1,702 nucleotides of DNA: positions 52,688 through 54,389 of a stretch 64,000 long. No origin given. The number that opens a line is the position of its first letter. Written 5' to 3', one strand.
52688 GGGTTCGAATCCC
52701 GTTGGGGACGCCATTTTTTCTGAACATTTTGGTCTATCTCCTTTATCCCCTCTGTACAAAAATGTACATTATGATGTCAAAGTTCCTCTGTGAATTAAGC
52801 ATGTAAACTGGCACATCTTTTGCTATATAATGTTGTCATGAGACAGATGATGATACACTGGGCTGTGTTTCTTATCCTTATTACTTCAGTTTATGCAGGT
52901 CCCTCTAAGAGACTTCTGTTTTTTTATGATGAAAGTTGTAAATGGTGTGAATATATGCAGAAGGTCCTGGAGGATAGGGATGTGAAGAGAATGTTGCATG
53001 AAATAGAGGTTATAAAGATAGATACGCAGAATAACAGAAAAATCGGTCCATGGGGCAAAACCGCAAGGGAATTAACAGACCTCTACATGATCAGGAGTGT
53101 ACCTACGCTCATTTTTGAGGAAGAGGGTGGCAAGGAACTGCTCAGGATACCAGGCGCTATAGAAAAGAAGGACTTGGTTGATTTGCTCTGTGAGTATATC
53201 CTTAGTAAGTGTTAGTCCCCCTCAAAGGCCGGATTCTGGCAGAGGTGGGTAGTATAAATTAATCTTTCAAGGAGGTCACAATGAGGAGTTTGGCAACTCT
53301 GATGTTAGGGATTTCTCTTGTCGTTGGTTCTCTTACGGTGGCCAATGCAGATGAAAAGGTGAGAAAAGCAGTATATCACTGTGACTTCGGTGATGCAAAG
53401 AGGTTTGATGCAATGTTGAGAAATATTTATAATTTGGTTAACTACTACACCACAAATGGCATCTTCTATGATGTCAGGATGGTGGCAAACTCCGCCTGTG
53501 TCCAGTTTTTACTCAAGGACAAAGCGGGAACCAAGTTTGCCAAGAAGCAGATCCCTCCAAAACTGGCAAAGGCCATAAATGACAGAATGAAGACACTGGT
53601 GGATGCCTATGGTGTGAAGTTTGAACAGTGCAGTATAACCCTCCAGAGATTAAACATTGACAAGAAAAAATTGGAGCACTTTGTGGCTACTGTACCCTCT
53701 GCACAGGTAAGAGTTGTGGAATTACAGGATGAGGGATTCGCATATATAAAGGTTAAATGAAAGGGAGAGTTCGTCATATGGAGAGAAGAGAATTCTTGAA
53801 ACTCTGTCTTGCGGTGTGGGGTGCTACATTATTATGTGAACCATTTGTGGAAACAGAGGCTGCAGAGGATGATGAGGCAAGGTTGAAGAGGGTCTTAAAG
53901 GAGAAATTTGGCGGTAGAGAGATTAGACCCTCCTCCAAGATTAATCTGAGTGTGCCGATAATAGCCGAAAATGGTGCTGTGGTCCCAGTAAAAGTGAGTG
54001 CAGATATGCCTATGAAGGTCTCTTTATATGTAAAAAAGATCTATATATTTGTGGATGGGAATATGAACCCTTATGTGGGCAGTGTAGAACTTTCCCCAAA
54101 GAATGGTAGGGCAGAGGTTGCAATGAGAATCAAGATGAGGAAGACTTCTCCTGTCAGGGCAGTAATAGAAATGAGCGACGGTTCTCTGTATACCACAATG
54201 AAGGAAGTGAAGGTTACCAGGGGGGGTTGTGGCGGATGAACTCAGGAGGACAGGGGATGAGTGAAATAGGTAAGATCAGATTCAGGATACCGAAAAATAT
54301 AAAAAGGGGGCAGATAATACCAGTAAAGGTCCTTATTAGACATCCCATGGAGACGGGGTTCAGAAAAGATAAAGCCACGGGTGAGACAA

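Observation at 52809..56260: Consensus sigma-54 promoter driving a truncated sox module (trx-like, periplasmic DsrE-like, SoxY, SoxZ, SoxB)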

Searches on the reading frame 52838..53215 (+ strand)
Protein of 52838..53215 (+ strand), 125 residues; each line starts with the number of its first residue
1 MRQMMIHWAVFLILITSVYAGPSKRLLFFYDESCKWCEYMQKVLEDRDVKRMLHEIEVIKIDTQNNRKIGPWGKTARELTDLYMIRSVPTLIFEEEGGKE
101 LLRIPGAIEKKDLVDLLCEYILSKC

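Call 7: search_protein_families(library=pfam, proteins=[window:52838-53215:+], max_evalue=0.01)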
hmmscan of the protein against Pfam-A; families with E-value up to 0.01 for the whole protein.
window:52838-53215:+ (125 aa): 4 families
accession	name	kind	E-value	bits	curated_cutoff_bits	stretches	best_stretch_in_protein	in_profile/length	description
PF13098.12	Thioredoxin_2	-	1.7e-11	44.8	27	1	26-117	9-104/104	Thioredoxin-like domain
PF00085.26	Thioredoxin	-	0.00012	22.5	23.5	1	25-117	21-101/103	Thioredoxin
PF13728.12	TraF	-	0.001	19.4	23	1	26-98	133-203/224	F plasmid transfer operon protein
PF05768.20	Glrx-like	-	0.0075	17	26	1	26-95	2-57/77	Glutaredoxin-like domain (DUF836)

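Call 8: search_protein_families(library=ncbifam, proteins=[window:52838-53215:+], max_evalue=0.001)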
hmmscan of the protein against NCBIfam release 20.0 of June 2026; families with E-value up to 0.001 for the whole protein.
window:52838-53215:+ (125 aa): 6 families
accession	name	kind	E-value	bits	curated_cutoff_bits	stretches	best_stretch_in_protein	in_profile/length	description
TIGR01068.1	thioredoxin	equivalog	9.1e-08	32.2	96.8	1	25-117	17-97/101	thioredoxin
NF045694.1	seleno_TsoB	exception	0.00013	20.2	805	1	27-101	479-550/572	rhodanese/DsbD fusion-like selenoprotein TsoB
NF001419.0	PRK00293.1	subfamily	0.00014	20.6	330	1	26-117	481-569/574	protein-disulfide reductase DsbD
NF043050.1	DisulfRedDsbH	equivalog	0.00015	21.8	190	1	27-104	64-145/166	disulfide reductase DsbH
TIGR02740.1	TraF-like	hypoth_equivalog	0.00072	18.9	232.25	1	24-104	171-251/276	TraF-like protein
NF008229.0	PRK10996.1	equivalog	0.00081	19.1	125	0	29-116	59-134/141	thioredoxin TrxC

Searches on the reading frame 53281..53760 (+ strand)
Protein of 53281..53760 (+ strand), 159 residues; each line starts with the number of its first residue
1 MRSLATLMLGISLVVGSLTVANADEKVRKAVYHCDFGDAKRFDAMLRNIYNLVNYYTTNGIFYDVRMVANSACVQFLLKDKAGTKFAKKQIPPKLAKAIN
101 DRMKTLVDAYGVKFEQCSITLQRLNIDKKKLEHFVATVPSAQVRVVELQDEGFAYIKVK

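Call 7: search_protein_families(library=pfam, proteins=[window:53281-53760:+], max_evalue=0.01)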
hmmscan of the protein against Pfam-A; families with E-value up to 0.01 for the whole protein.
window:53281-53760:+ (159 aa): 1 family
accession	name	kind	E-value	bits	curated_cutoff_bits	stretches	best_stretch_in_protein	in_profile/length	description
PF02635.20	DsrE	-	2.8e-10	40.8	22.7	1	47-157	18-115/116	DsrE/DsrF-like family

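Call 8: search_protein_families(library=ncbifam, proteins=[window:53281-53760:+], max_evalue=0.001)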
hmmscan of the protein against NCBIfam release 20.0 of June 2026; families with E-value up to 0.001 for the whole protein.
window:53281-53760:+ (159 aa): 0 families

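Call 24: find_homologous_proteins(query=window:53281-53760:+, max_evalue=0.001)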
Query window:53281-53760:+ (159 aa): 47 proteins with E <= 0.001 among 68 candidates.
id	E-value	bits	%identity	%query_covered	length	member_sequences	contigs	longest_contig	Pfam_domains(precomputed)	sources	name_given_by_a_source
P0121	5.0e-98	343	100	100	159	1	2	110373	PF02635.21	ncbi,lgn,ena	-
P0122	2.3e-65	237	71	99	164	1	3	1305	PF02635.21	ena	-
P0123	4.8e-65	236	69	99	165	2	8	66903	PF02635.21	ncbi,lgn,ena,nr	ncbi:DsrE/DsrF-like family protein [bacterium BMS3Abin07]|nr:DsrE/DsrF-like family protein [bacteriu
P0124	1.9e-62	227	72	89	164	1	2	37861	PF02635.21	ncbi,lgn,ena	-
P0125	5.7e-62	226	71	96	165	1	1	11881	PF02635.21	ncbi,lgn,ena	-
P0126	2.1e-61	224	72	87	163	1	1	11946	PF02635.21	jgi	-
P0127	7.4e-61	222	65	99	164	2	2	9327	-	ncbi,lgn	-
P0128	5.0e-60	220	67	97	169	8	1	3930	PF02635.21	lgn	-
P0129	6.3e-60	219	72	84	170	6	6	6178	PF02635.21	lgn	-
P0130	8.3e-60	219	66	97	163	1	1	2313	PF02635.21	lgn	-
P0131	1.3e-59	218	74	83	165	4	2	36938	PF02635.21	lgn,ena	-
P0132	1.6e-59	218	65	100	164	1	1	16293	PF02635.21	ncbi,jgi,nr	ncbi:MAG: hypothetical protein GXO97_07090 [Nitrospirae bacterium]|nr:hypothetical protein [Nitrospi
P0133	2.6e-59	217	69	98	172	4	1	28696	PF02635.21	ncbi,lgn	-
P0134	5.2e-59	216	66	98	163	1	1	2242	PF02635.21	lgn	-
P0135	5.8e-59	216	74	85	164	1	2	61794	PF02635.21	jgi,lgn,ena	-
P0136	7.9e-59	216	65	98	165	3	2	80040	PF02635.21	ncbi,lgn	ncbi:MAG: DsrE family protein [Nitrospirota bacterium]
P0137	1.7e-58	215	65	98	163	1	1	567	PF02635.21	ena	-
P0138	1.9e-58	215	64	98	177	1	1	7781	PF02635.21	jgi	jgi:intracellular sulfur oxidation DsrE/DsrF family protein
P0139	2.0e-58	215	70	89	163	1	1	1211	PF02635.21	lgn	-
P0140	2.5e-58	214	70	87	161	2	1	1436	PF02635.21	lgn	-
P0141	2.6e-58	214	65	99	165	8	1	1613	PF02635.21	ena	-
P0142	2.6e-58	214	71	88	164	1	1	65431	PF02635.21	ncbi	-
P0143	1.3e-57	212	63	100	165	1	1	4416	PF02635.21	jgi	-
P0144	3.2e-57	211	69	89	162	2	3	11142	PF02635.21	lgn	-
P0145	1.0e-56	209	71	83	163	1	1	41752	PF02635.21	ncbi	-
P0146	1.3e-56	209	65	96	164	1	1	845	PF02635.21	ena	-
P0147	2.4e-56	208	70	86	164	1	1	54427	PF02635.21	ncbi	-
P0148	4.7e-56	207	61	96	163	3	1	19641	PF02635.21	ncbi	-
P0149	1.6e-55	205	61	100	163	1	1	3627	PF02635.21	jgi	-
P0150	1.7e-55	205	68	86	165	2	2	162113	PF02635.21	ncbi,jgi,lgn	-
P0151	3.4e-55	204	62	99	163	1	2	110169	PF02635.21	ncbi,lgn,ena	-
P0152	4.2e-55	204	68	88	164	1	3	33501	PF02635.21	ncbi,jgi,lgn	-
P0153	5.9e-55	203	60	100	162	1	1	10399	PF02635.21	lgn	-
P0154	3.0e-54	201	70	86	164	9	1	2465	PF02635.21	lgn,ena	-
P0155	4.0e-54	201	67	89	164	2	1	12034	PF02635.21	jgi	jgi:intracellular sulfur oxidation DsrE/DsrF family protein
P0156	2.9e-53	198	68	84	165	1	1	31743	PF02635.21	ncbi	-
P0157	1.5e-52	195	66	86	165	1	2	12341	PF02635.21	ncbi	-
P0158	1.8e-52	195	58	98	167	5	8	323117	PF02635.21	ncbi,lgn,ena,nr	ncbi:DsrE/DsrF-like family protein [bacterium BMS3Bbin14]|nr:DsrE/DsrF-like family protein [bacteriu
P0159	2.6e-52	195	61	98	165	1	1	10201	PF02635.21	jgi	-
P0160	3.8e-52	194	61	98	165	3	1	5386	PF02635.21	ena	-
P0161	4.0e-52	194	60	98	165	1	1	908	PF02635.21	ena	-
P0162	5.6e-52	194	60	98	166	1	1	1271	PF02635.21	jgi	-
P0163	1.7e-50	189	65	84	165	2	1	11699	PF02635.21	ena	-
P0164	4.2e-50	188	57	99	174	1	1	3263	PF02635.21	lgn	-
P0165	1.1e-42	163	68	72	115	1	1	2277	PF02635.21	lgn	-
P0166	6.3e-42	161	65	74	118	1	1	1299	PF02635.21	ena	-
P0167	1.8e-18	85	43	80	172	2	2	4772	PF02635.21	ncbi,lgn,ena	-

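Call 27: find_related_loci(query=A2, collection=metagenome_contigs, flank=10000)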
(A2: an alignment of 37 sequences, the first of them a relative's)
Query A2 (159 aa) in metagenome_contigs; peptide patterns used: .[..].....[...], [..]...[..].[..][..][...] (x = any residue, [..] = any of these).
240 stretches matched a pattern; 103 encode a relative of the query (tblastn E <= 1e-3); the best 80 are kept; 80 distinct loci.
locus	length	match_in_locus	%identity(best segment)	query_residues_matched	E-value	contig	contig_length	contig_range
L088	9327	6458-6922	65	4-159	2e-68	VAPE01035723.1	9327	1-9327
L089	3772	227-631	74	25-159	3e-64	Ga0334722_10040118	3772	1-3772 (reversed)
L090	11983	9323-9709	73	28-156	6e-63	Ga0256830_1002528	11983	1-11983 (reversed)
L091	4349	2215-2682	63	6-159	7e-62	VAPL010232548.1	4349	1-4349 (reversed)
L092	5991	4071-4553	60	2-159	3e-60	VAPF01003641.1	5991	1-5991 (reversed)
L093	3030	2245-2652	66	24-159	3e-60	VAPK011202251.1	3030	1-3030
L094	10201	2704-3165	61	4-159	2e-59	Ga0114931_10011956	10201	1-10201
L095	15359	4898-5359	57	3-159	3e-58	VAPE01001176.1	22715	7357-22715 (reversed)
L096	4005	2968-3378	65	23-159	5e-57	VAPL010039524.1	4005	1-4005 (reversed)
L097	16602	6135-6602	58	4-159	4e-56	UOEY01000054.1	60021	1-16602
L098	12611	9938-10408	42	4-159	4e-36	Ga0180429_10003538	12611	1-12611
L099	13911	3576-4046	42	4-159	6e-36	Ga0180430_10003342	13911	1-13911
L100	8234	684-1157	39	3-159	2e-33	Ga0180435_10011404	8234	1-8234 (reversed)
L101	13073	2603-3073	40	4-159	5e-33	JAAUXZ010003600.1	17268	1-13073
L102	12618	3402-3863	39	8-159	5e-32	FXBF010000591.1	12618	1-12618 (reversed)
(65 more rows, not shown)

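Call 34: find_encoding_contigs(protein=P0158, flank=10000, max_places=1)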
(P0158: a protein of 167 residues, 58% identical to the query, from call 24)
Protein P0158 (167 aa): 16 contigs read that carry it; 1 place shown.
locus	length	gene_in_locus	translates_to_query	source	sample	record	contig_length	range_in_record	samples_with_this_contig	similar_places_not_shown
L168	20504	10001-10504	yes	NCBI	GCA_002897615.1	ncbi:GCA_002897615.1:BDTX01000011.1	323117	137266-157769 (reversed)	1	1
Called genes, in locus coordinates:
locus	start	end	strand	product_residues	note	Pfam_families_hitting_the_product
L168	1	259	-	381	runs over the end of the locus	PF25989:YknX_C (weak), PF25967:RND-MFP_C (weak)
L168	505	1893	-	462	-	PF02321:OEP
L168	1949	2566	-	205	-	PF00440:TetR_N, PF08359:TetR_C_4 (weak), PF16925:TetR_C_13 (weak), PF17932:TetR_C_24 (weak)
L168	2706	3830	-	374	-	PF00724:Oxidored_FMN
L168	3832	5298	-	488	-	PF00199:Catalase, PF06628:Catalase-rel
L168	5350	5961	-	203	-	PF00106:adh_short, PF08659:KR, PF13561:adh_short_C2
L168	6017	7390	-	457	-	PF00072:Response_reg, PF00158:Sigma54_activat, PF14532:Sigma54_activ_2, PF25601:AAA_lid_14, PF02954:HTH_8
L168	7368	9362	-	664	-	PF02743:dCache_1 (weak), PF00672:HAMP, PF00512:HisKA, PF02518:HATPase_c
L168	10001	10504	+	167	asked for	PF02635:DsrE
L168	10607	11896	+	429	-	PF13609:Porin_4 (faint), PF07396:Porin_O_P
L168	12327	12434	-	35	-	-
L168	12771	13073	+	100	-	PF00216:Bac_DNA_binding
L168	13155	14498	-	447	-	PF00919:UPF0004, PF04055:Radical_SAM, PF01938:TRAM (weak), PF18693:TRAM_2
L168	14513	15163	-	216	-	PF01048:PNP_UDP_1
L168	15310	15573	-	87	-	PF00137:ATP-synt_C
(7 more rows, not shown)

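Call 45: search_solved_structures(query=A2, max_evalue=1, show_alignments=3)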
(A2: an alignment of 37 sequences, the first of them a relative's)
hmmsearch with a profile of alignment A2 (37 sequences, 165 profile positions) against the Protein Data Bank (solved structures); distinct sequences matched with E-value up to 1: 5.
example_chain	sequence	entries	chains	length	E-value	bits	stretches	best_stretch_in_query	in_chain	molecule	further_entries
1l1s_A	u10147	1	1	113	7.7e-08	35.5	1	114-163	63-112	hypothetical protein MTH1491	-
2pd2_A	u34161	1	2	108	0.0042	20.1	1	120-162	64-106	Hypothetical protein ST0148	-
8uja_A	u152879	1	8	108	0.4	13.6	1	118-162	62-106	T33-fn10: engineered DrsE like sulfur reductase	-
8g9u_P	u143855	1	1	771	0.93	12.4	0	94-126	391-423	Cas3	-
8zns_A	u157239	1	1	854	1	12.3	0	94-126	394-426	CRISPR-associated endonuclease Cas3-HD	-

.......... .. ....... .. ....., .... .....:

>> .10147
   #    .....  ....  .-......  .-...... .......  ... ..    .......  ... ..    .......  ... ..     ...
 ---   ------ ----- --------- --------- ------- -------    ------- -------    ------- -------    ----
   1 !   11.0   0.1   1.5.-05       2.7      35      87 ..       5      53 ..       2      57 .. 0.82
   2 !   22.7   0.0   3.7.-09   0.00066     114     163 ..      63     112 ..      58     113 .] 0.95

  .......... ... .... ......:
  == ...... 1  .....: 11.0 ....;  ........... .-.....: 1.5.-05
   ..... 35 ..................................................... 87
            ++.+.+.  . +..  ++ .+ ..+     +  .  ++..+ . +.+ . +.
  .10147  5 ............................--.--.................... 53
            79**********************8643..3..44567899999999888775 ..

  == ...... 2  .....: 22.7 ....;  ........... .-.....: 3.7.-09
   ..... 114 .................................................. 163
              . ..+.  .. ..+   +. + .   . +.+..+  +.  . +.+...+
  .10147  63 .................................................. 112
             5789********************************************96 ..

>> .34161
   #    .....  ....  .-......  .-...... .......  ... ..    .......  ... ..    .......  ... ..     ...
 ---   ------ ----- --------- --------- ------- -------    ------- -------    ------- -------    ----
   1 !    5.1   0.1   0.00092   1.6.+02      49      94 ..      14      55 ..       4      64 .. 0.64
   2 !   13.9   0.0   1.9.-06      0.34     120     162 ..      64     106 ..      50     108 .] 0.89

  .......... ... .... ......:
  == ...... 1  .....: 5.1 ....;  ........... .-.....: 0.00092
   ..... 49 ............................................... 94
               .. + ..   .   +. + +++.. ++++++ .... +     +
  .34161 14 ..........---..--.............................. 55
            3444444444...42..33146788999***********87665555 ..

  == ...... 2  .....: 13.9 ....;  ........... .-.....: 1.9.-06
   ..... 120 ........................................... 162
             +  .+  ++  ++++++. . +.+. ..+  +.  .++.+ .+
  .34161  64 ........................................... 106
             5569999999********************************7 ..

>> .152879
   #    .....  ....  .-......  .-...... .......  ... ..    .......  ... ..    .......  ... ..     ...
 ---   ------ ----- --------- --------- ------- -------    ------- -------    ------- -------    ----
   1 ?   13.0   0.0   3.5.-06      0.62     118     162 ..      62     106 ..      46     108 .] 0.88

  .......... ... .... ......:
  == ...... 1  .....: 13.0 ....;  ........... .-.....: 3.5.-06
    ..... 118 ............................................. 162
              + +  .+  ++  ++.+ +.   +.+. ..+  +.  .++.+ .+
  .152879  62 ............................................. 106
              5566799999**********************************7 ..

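Call 55: predict_structure(alignment_id=A2)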
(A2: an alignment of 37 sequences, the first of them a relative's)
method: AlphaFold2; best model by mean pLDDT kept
length: 159 residues; sequences in the alignment: 37
mean_pLDDT: 89.8   pTM: 0.79
mean pLDDT of the five models: 89.8, 89.5, 89.2, 88.2, 87.8
residues with pLDDT >= 90: 127; 70-90: 6; 50-70: 25; < 50: 1
segments of 3 or more residues with pLDDT < 50: none
pLDDT, mean of each block of 10 residues (from residue 1): 60 57 74 96 98 97 97 96 90 96 98 98 97 98 96 89
secondary structure, 60 per line:
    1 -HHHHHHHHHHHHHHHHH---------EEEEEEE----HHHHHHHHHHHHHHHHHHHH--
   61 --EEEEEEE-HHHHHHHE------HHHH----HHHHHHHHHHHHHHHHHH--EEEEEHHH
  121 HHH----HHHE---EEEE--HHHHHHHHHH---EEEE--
elements in order: H2-18 E28-34 H39-58 E63-69 H71-77 H85-88 H93-110 E113-117 H118-123 E135-138 H141-150 E154-157

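Call 58: fold_search(model_id=the predicted structure, library=pdb)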
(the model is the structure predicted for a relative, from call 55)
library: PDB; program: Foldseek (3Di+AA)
matches with E <= 10: 1205; with E <= 0.001: 8
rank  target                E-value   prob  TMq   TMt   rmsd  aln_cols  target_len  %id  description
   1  1l1s                  5.6e-08  1.00  0.63  0.88   2.8       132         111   26  Structure of Protein of Unknown Function MTH1491 from Methanobacterium thermoautotrophicum (released 2002-05-29)
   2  2pd2_A                1.2e-07  1.00  0.60  0.87   2.9       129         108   19  Crystal structure of (ST0148) conserved hypothetical from Sulfolobus Tokodaii Strain7 (released 2007-10-02)
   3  8uja_A                7.4e-07  1.00  0.61  0.87   2.3       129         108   17  T33-fn10 - Designed Tetrahedral Protein Cage Using Fragment-based Hydrogen Bond Networks (released 2024-03-06)
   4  2qs7_A                9.8e-06  1.00  0.51  0.58   6.4       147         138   18  CRYSTAL STRUCTURE OF a putative oxidoreductase of the DsrE/DsrF-like family (SSO1126) FROM SULFOLOBUS SOLFATARICUS P2  (released 2007-08-21)
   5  3pnx_A                7.7e-05  1.00  0.54  0.54   5.3       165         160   15  Crystal structure of a putative sulfurtransferase dsrE (Swol_2425) from Syntrophomonas wolfei str. Goettingen at 1.92  (released 2010-12-15)
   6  3mc3                  8.8e-05  1.00  0.50  0.62   5.1       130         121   12  Crystal structure of DsrE/DsrF-like family protein (NP_342589.1) from SULFOLOBUS SOLFATARICUS at 1.49 A resolution (released 2010-05-19)
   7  3pnx_B                2.5e-04  1.00  0.54  0.55   5.6       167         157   14  Crystal structure of a putative sulfurtransferase dsrE (Swol_2425) from Syntrophomonas wolfei str. Goettingen at 1.92  (released 2010-12-15)
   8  1jx7_A                5.3e-04  1.00  0.54  0.70   4.1       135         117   14  Crystal structure of ychN protein from E.coli (released 2002-09-07)
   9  2hy5_C                1.8e-03  1.00  0.45  0.65   5.5       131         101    9  Crystal structure of DsrEFH (released 2006-09-19)
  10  2hy5_A                2.5e-03  1.00  0.54  0.64   4.0       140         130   13  Crystal structure of DsrEFH (released 2006-09-19)
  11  2hy5_B                3.5e-03  1.00  0.49  0.57   4.5       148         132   16  Crystal structure of DsrEFH (released 2006-09-19)
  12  2d1p_A                6.6e-03  0.99  0.48  0.57   5.6       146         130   12  crystal structure of heterohexameric TusBCD proteins, which are crucial for the tRNA modification (released 2006-02-28)
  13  3k52_B                2.4e-02  0.28  0.22  0.14  14.0       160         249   13  Crystal Structure of Isopentenyl Phosphate Kinase from M. jannaschii in complex with IP (released 2010-05-05)
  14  3k56_B                2.7e-02  0.33  0.24  0.16  14.2       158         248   11  Crystal Structure of Isopentenyl Phosphate Kinase from M. jannaschii in complex with IPP beta-S (released 2010-05-05)
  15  3k4y_B                3.5e-02  0.23  0.23  0.15  13.8       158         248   14  Crystal Structure of Isopentenyl Phosphate Kinase from M. jannaschii in complex with IPP (released 2010-05-05)
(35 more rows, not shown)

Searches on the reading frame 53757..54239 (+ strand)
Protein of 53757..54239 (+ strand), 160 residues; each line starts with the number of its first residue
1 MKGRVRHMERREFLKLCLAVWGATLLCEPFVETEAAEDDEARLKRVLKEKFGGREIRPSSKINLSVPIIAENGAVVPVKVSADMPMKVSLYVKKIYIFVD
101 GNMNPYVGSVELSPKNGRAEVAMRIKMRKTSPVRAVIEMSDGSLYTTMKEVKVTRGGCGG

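Call 7: search_protein_families(library=pfam, proteins=[window:53757-54239:+], max_evalue=0.01)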
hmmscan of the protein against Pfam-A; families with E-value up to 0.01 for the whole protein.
window:53757-54239:+ (160 aa): 1 family
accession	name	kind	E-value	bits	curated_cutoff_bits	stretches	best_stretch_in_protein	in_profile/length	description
PF13501.12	SoxY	-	5.1e-37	127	28.4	1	48-158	2-112/112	Sulfur oxidation protein SoxY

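Call 8: search_protein_families(library=ncbifam, proteins=[window:53757-54239:+], max_evalue=0.001)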
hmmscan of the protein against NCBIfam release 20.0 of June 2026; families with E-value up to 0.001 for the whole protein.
window:53757-54239:+ (160 aa): 3 families
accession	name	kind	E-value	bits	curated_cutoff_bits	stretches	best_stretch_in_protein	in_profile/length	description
TIGR04488.1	SoxY_true_GGCGG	equivalog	1.3e-44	152.2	125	1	9-160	1-149/149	thiosulfate oxidation carrier protein SoxY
TIGR04487.1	SoxY_para_1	exception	6.8e-28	97.3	172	1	9-158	1-144/146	SoxY-related AACIE arm protein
TIGR04557.1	fuse_rel_SoxYZ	equivalog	4.8e-26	91.5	140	1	48-159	6-115/226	quinoprotein dehydrogenase-associated SoxYZ-like carrier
